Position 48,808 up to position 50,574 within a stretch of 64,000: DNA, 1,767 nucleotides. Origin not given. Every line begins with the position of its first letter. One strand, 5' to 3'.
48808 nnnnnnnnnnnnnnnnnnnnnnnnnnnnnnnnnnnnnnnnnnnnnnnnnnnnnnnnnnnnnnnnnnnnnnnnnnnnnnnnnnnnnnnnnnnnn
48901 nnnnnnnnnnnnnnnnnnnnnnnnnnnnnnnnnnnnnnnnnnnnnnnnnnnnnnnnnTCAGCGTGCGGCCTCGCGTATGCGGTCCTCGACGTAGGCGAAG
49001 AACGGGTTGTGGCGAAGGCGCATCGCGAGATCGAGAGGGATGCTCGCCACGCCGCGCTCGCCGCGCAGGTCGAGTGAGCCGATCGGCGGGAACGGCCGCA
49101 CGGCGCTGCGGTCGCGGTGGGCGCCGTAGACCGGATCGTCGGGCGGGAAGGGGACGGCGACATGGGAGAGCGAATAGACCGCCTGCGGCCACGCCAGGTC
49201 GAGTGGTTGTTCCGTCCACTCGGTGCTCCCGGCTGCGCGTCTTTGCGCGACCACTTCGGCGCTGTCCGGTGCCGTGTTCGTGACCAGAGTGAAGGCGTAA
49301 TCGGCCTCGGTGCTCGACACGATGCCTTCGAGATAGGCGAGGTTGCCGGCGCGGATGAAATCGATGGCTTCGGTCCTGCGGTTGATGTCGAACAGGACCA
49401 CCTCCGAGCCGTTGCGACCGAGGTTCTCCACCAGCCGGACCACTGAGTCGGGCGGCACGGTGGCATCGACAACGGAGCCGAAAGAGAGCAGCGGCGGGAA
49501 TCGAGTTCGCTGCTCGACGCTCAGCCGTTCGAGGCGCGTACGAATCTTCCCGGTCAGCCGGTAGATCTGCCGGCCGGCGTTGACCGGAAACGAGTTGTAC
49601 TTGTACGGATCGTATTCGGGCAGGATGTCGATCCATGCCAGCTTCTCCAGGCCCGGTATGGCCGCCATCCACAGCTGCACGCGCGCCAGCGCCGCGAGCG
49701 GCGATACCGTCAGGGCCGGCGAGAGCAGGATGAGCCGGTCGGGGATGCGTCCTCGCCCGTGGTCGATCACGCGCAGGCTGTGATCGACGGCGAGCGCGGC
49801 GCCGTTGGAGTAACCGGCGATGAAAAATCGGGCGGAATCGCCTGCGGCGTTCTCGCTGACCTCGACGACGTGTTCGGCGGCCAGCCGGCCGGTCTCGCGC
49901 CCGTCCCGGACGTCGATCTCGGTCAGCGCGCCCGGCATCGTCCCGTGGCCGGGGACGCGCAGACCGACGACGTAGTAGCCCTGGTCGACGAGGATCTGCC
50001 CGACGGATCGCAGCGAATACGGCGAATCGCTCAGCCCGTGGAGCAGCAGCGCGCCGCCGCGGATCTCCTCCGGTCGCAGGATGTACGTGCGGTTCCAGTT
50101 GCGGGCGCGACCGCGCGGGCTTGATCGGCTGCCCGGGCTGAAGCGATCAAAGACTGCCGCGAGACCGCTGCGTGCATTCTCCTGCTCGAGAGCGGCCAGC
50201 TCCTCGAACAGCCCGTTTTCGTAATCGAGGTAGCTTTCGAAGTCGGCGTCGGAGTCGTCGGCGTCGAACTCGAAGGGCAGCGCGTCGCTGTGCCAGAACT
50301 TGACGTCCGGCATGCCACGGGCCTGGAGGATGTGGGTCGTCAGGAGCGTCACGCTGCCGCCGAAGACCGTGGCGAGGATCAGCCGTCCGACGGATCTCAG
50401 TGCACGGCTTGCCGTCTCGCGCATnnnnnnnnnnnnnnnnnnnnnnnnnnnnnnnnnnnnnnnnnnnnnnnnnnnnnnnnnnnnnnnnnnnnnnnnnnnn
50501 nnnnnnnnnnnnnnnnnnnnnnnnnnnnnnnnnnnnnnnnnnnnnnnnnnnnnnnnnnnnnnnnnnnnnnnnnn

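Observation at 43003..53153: Ten-gene operon resembling steroid C/D-ring (HIP) / alicyclic acyl-CoA catabolism (ipdAB-ipdC-echA-fadE pair-DUF35-ltp2-thiolase)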

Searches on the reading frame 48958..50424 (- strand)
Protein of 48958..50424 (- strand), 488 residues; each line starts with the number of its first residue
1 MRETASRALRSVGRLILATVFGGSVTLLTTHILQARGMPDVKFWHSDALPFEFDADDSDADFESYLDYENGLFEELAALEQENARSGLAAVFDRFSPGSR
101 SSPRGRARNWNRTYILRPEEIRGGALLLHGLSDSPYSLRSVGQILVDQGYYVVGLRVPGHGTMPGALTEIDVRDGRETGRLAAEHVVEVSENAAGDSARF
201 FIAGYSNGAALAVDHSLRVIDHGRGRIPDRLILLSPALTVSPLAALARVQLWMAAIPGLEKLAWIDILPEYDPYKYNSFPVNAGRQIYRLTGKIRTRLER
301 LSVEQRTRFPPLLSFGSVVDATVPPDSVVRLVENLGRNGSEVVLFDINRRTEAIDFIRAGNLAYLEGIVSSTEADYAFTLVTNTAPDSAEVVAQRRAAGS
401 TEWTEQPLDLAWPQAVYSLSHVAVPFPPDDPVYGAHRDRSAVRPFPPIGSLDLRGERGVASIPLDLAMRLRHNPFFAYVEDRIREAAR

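Call 4: search_protein_families(library=pfam, proteins=[window:48958-50424:-], max_evalue=0.001)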
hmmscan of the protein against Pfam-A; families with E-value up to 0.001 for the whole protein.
window:48958-50424:- (488 aa): 2 families
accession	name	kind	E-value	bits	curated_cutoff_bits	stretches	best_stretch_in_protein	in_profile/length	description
PF12146.15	Hydrolase_4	-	3e-09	37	27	1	122-256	4-129/239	Serine aminopeptidase, S33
PF07859.19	Abhydrolase_3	-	0.00056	20.2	25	1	182-240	55-112/210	alpha/beta hydrolase fold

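Call 5: search_protein_families(library=ncbifam, proteins=[window:48958-50424:-], max_evalue=0.001)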
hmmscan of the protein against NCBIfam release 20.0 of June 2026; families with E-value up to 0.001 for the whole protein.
window:48958-50424:- (488 aa): 2 families
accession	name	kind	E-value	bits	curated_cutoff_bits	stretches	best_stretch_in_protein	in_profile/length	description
NF052543.1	PhlpBipLPA4030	equivalog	0.00012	21.5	450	1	115-236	63-177/312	phospholipase BipL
TIGR03695.1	menH_SHCHC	equivalog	0.0009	18.7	208.55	0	126-218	6-91/252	2-succinyl-6-hydroxy-2,4-cyclohexadiene-1-carboxylate synthase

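Call 57: find_homologous_proteins(query=window:48958-50424:-, max_evalue=0.00001)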
Query window:48958-50424:- (488 aa): 3484 proteins with E <= 0.00001 among 8000 candidates; the best 120 are listed.
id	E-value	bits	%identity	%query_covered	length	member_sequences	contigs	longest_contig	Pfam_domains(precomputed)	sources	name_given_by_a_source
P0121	4.0e-295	997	91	100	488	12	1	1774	PF12146.16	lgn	-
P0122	2.9e-288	974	89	100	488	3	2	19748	PF12146.16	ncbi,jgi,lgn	jgi:alpha-beta hydrolase superfamily lysophospholipase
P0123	9.5e-284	959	88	100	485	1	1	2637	PF12146.16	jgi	jgi:alpha-beta hydrolase superfamily lysophospholipase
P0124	4.9e-200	683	62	100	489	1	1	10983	PF12146.16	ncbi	ncbi:MAG: alpha/beta hydrolase [Candidatus Binatia bacterium]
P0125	4.0e-198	677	62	99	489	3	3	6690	PF00561.27,PF12146.16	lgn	-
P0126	4.2e-194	664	62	99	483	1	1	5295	PF12146.16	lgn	-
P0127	2.3e-151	523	52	95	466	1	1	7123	PF12697.14,PF00561.27,PF12146.16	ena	-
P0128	3.2e-144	499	51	99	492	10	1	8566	PF00561.27,PF12146.16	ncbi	-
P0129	7.0e-144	498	52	96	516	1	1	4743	PF12146.16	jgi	-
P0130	2.2e-142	493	51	98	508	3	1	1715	PF12146.16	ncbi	-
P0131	1.5e-137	477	51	97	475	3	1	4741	PF12697.14,PF12146.16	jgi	jgi:alpha-beta hydrolase superfamily lysophospholipase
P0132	3.9e-137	476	52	97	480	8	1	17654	PF12697.14,PF12146.16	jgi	jgi:alpha-beta hydrolase superfamily lysophospholipase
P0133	4.3e-137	476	50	98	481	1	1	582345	PF12697.14,PF12146.16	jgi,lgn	-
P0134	1.1e-136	474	49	98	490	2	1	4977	PF12697.14,PF12146.16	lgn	-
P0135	2.6e-136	473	50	98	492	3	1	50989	PF12697.14,PF00561.27,PF12146.16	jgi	jgi:alpha-beta hydrolase superfamily lysophospholipase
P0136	4.5e-136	472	51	94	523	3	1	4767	PF12146.16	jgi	jgi:alpha-beta hydrolase superfamily lysophospholipase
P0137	2.4e-135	470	47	99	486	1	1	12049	PF12697.14,PF12146.16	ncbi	-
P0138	7.1e-135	468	53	91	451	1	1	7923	PF12146.16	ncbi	-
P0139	9.5e-135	468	50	98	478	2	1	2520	PF12146.16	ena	-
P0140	1.0e-134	468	50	98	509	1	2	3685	PF12146.16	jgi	jgi:alpha-beta hydrolase superfamily lysophospholipase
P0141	3.2e-134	466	50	98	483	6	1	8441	PF00561.27,PF12146.16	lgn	-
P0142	4.5e-134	466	49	98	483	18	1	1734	PF12697.14,PF12146.16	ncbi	-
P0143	9.0e-134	465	49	98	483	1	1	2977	PF00561.27,PF12146.16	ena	-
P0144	1.1e-133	465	50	98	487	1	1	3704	PF12146.16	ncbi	-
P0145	4.9e-133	462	51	93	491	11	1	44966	PF12146.16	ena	-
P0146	8.5e-133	462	49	98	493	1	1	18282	PF07859.20,PF12697.14,PF00561.27,PF12146.16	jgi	jgi:alpha-beta hydrolase superfamily lysophospholipase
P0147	1.5e-132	461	48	98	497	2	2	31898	PF12146.16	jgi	jgi:alpha-beta hydrolase superfamily lysophospholipase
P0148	2.9e-132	460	50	93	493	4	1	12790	PF12697.14,PF12146.16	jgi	-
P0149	3.2e-132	460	47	99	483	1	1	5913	PF00561.27,PF12146.16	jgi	-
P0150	5.6e-132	459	48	98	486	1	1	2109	PF12697.14,PF12146.16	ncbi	-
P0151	2.2e-131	457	48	98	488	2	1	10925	PF00561.27,PF12146.16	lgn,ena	-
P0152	2.8e-130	453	48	98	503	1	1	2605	PF00561.27,PF12146.16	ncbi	ncbi:MAG TPA: alpha/beta hydrolase [Myxococcota bacterium]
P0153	2.5e-129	450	46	97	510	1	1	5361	PF12697.14,PF12146.16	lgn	-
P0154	8.3e-129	448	46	98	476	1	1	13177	PF12146.16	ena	-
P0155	1.0e-128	448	50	94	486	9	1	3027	PF12146.16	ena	-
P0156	2.1e-128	447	47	98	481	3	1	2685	PF12146.16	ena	-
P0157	2.3e-127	444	50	94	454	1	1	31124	PF12697.14,PF12146.16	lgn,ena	-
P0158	2.3e-127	444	48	92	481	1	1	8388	PF12697.14,PF12146.16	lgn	-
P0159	4.6e-127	443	47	95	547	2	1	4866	PF00561.27,PF12146.16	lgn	-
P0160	2.6e-126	440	47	99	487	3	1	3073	PF00561.27,PF12146.16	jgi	-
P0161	6.4e-126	439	47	98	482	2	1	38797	PF12697.14,PF12146.16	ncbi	-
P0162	9.6e-126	438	46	98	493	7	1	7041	PF12146.16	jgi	jgi:alpha-beta hydrolase superfamily lysophospholipase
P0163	1.3e-125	438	48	96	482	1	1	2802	PF00561.27,PF12146.16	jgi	jgi:hypothetical protein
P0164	1.6e-125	438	45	99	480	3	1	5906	PF12697.14,PF12146.16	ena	-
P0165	1.8e-125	437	46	98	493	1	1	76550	PF12146.16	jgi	jgi:alpha-beta hydrolase superfamily lysophospholipase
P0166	1.7e-124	434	46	96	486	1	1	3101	PF12697.14,PF12146.16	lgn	-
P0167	5.3e-124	433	49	93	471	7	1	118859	PF00561.27,PF00975.27,PF12146.16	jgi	jgi:alpha-beta hydrolase superfamily lysophospholipase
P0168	4.3e-123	430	47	93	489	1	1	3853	PF12697.14,PF12146.16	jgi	-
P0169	6.1e-123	429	46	99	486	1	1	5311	PF12697.14,PF00561.27,PF12146.16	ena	-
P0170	8.1e-123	429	47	95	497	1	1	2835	PF12697.14,PF00561.27,PF12146.16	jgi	-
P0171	1.0e-122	428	47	98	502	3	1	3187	PF12697.14,PF00561.27,PF12146.16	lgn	-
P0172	1.2e-122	428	47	93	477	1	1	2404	PF00561.27,PF12146.16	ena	-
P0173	1.3e-122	428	45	99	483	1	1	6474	PF12697.14,PF12146.16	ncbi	-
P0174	1.6e-121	424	46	100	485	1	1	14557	PF00561.27,PF12146.16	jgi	-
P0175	2.2e-121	424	46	97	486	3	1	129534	PF12697.14,PF12146.16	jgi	jgi:alpha-beta hydrolase superfamily lysophospholipase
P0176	4.2e-121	423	53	80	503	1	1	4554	PF00561.27,PF12146.16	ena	-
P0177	4.9e-121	423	44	97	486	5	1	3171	PF00561.27,PF12146.16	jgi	jgi:alpha-beta hydrolase superfamily lysophospholipase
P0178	1.8e-120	421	52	82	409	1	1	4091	PF00561.27,PF12146.16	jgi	jgi:alpha-beta hydrolase superfamily lysophospholipase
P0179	1.8e-120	421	46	98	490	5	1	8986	PF12697.14,PF12146.16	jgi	jgi:alpha-beta hydrolase superfamily lysophospholipase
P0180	2.6e-119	417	52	85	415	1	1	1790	PF00561.27,PF12146.16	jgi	jgi:alpha-beta hydrolase superfamily lysophospholipase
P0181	2.8e-119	417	46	96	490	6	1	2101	PF12146.16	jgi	jgi:alpha-beta hydrolase superfamily lysophospholipase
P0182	3.0e-119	417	44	98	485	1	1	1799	PF12697.14,PF12146.16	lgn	-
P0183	5.0e-119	416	45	94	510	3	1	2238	PF12146.16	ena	-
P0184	9.4e-119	415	48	99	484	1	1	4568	PF12697.14,PF00561.27,PF12146.16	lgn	-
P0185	1.9e-118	414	47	95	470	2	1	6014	PF00561.27,PF00975.27,PF12146.16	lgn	-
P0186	2.4e-118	414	44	96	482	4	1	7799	PF12697.14,PF00561.27,PF12146.16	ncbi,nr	ncbi:MAG: alpha/beta hydrolase [Proteobacteria bacterium]|nr:alpha/beta hydrolase [Pseudomonadota ba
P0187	3.2e-118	414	47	97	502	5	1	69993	PF12146.16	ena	-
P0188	3.5e-118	413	48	93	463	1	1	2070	PF12146.16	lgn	-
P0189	3.9e-118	413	47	97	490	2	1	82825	PF12697.14,PF12146.16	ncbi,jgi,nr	ncbi:MAG: alpha/beta fold hydrolase [Deltaproteobacteria bacterium]|nr:alpha/beta fold hydrolase [De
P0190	4.3e-118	413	46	96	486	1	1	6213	PF12697.14,PF12146.16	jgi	jgi:alpha-beta hydrolase superfamily lysophospholipase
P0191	8.5e-118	412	45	98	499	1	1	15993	PF12697.14,PF00561.27,PF12146.16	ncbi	-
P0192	9.9e-118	412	46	99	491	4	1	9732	PF00561.27,PF12146.16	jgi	-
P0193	1.1e-117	412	46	95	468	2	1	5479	PF00561.27,PF00975.27,PF12146.16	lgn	-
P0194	1.2e-117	412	44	97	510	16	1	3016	PF00561.27,PF12146.16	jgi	jgi:alpha-beta hydrolase superfamily lysophospholipase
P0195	1.9e-117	411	47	98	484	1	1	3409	PF00561.27,PF00975.27,PF12146.16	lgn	-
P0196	2.2e-117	411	45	94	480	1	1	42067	PF12697.14,PF12146.16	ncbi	-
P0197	5.7e-117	409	43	99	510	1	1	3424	PF12697.14,PF00561.27,PF12146.16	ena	-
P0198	6.5e-117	409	45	97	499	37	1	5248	PF12697.14,PF00561.27,PF12146.16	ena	-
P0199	7.7e-117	409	44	95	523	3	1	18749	PF12697.14,PF12146.16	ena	-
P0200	1.1e-116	409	45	93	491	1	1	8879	PF12697.14,PF12146.16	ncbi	-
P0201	1.2e-116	408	46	98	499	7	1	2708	PF12697.14,PF00561.27,PF12146.16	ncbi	-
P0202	1.3e-116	408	45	95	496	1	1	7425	PF12697.14,PF00561.27,PF12146.16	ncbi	-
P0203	2.3e-116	407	47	91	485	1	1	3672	PF12146.16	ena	-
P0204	2.8e-116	407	45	97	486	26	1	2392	PF00561.27,PF12146.16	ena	-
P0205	3.0e-116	407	44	98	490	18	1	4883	PF12697.14,PF00561.27,PF12146.16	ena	-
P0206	3.8e-116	407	45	96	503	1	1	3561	PF12697.14,PF00561.27,PF12146.16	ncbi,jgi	-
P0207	5.0e-116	406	47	95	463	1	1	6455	PF12697.14,PF12146.16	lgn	-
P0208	5.5e-116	406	44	95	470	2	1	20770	PF12697.14,PF00561.27,PF12146.16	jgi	jgi:pimeloyl-ACP methyl ester carboxylesterase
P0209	6.4e-116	406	45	93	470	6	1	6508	PF12146.16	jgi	-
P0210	6.6e-116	406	43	97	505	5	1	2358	PF00561.27,PF12146.16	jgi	-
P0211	6.7e-116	406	50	92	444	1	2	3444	PF12146.16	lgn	-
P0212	8.4e-116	406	45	97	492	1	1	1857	PF12697.14,PF00561.27,PF12146.16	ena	-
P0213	1.0e-115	405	44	98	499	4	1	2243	PF00561.27,PF12146.16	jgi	jgi:alpha-beta hydrolase superfamily lysophospholipase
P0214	1.4e-115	405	45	96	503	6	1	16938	PF12697.14,PF00561.27,PF12146.16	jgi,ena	-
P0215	3.3e-115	404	47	95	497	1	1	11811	PF12697.14,PF00561.27,PF12146.16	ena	-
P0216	3.4e-115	404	44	98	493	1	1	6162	PF12697.14,PF00561.27,PF12146.16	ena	-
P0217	4.4e-115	403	45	97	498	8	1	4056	PF12146.16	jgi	jgi:alpha-beta hydrolase superfamily lysophospholipase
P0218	4.8e-115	403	46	93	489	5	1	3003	PF12146.16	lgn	-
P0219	5.4e-115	403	45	94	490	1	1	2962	PF07859.20,PF12697.14,PF00561.27,PF12146.16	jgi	jgi:alpha-beta hydrolase superfamily lysophospholipase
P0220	5.6e-115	403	44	97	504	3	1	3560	PF00561.27,PF12146.16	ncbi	-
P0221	5.8e-115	403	42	96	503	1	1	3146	PF12146.16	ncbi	-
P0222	6.2e-115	403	45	94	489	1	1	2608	PF12697.14,PF00561.27,PF12146.16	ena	-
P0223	6.4e-115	403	46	95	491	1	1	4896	PF12146.16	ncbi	-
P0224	7.5e-115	402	43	94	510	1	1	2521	PF12697.14,PF12146.16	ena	-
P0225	1.0e-114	402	46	98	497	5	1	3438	PF00561.27,PF12146.16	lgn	-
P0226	1.3e-114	402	44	96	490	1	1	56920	PF12697.14,PF12146.16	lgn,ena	-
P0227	2.1e-114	401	44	99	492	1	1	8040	PF12697.14,PF12146.16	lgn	-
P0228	2.4e-114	401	42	98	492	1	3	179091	PF00561.27,PF12146.16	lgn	-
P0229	2.4e-114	401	44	98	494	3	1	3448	PF00561.27,PF12146.16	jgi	jgi:esterase/lipase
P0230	2.5e-114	401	46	93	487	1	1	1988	PF12146.16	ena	-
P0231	2.5e-114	401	49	90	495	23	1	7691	PF00561.27,PF12146.16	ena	-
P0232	2.7e-114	401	45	97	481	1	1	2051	PF07859.20,PF12697.14,PF00561.27,PF12146.16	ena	-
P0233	3.1e-114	400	44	98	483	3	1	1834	PF00561.27,PF12146.16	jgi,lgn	jgi:alpha-beta hydrolase superfamily lysophospholipase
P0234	3.3e-114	400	42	97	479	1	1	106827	PF12697.14,PF00561.27,PF12146.16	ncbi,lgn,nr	ncbi:MAG: alpha/beta fold hydrolase [Desulfobacterales bacterium]|nr:alpha/beta fold hydrolase [Desu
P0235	8.1e-114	399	45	99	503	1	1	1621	PF12146.16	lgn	-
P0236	8.8e-114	399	44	96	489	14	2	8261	PF12697.14,PF12146.16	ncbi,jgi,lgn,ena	-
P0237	1.1e-113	399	46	99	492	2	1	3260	PF00561.27,PF12146.16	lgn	-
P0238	1.6e-113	398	45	96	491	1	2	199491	PF12146.16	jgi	-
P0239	1.8e-113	398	44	99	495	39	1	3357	PF07859.20,PF12697.14,PF00561.27,PF12146.16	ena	-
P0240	2.1e-113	398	43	99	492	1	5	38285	PF07859.20,PF12697.14,PF00561.27,PF12146.16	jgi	jgi:alpha-beta hydrolase superfamily lysophospholipase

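Call 58: find_encoding_contigs(protein=P0124, flank=8000, max_places=2)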
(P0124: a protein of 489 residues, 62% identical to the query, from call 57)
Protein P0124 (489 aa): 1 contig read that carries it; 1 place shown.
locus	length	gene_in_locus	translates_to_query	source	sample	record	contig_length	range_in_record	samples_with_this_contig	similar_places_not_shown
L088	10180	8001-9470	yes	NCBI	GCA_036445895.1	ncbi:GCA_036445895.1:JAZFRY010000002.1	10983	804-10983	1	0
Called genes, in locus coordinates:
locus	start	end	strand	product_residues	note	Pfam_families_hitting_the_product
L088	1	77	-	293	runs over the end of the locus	PF00501:AMP-binding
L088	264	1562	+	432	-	PF00108:Thiolase_N, PF02803:Thiolase_C, PF22691:Thiolase_C_1 (faint)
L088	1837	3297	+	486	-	PF03007:WS_DGAT_cat, PF06974:WS_DGAT_C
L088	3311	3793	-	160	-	PF12973:Cupin_7, PF07883:Cupin_2 (weak)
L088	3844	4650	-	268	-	PF00106:adh_short, PF01370:Epimerase (weak), PF08659:KR, PF23441:SDR, PF13561:adh_short_C2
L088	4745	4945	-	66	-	PF04024:PspC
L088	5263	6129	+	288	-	PF01144:CoA_trans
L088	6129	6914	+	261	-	-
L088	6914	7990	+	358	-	PF00478:IMPDH (faint), PF03060:NMO, PF01070:FMN_dh (weak)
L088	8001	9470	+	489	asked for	PF12146:Hydrolase_4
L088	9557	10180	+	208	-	PF00378:ECH_1, PF16113:ECH_2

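Call 59: find_encoding_contigs(protein=P0133, flank=8000, max_places=2)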
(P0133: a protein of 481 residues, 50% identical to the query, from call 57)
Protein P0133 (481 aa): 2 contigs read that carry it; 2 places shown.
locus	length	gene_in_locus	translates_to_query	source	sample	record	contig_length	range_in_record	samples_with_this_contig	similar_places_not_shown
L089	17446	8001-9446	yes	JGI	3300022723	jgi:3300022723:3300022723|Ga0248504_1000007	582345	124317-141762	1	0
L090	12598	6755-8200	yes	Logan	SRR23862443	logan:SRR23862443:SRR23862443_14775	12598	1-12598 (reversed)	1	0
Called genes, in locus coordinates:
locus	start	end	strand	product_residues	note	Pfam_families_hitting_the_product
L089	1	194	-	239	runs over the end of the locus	PF00293:NUDIX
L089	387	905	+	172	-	PF13202:EF-hand_5 (faint), PF13499:EF-hand_7 (faint), PF00036:EF-hand_1 (faint), PF13405:EF-hand_6 (faint)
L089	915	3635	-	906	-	PF00672:HAMP, PF08447:PAS_3, PF00990:GGDEF, PF00563:EAL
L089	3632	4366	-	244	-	PF13620:CarboxypepD_reg (weak)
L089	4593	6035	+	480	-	PF01435:Peptidase_M48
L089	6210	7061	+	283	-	PF10118:Metal_hydrol, PF11583:AurF (weak)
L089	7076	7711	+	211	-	PF00440:TetR_N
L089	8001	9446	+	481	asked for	PF12146:Hydrolase_4, PF12697:Abhydrolase_6 (weak)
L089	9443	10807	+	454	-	PF01734:Patatin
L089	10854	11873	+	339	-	PF00296:Bac_luciferase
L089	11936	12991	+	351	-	PF13449:Phytase-like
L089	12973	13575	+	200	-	-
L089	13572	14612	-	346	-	PF00296:Bac_luciferase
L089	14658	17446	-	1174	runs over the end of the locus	PF00580:UvrD-helicase, PF13245:AAA_19, PF13361:UvrD_C, PF13538:UvrD_C_2 (weak), PF12705:PDDEXK_1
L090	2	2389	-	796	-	?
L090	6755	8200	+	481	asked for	PF12146:Hydrolase_4, PF12697:Abhydrolase_6 (weak)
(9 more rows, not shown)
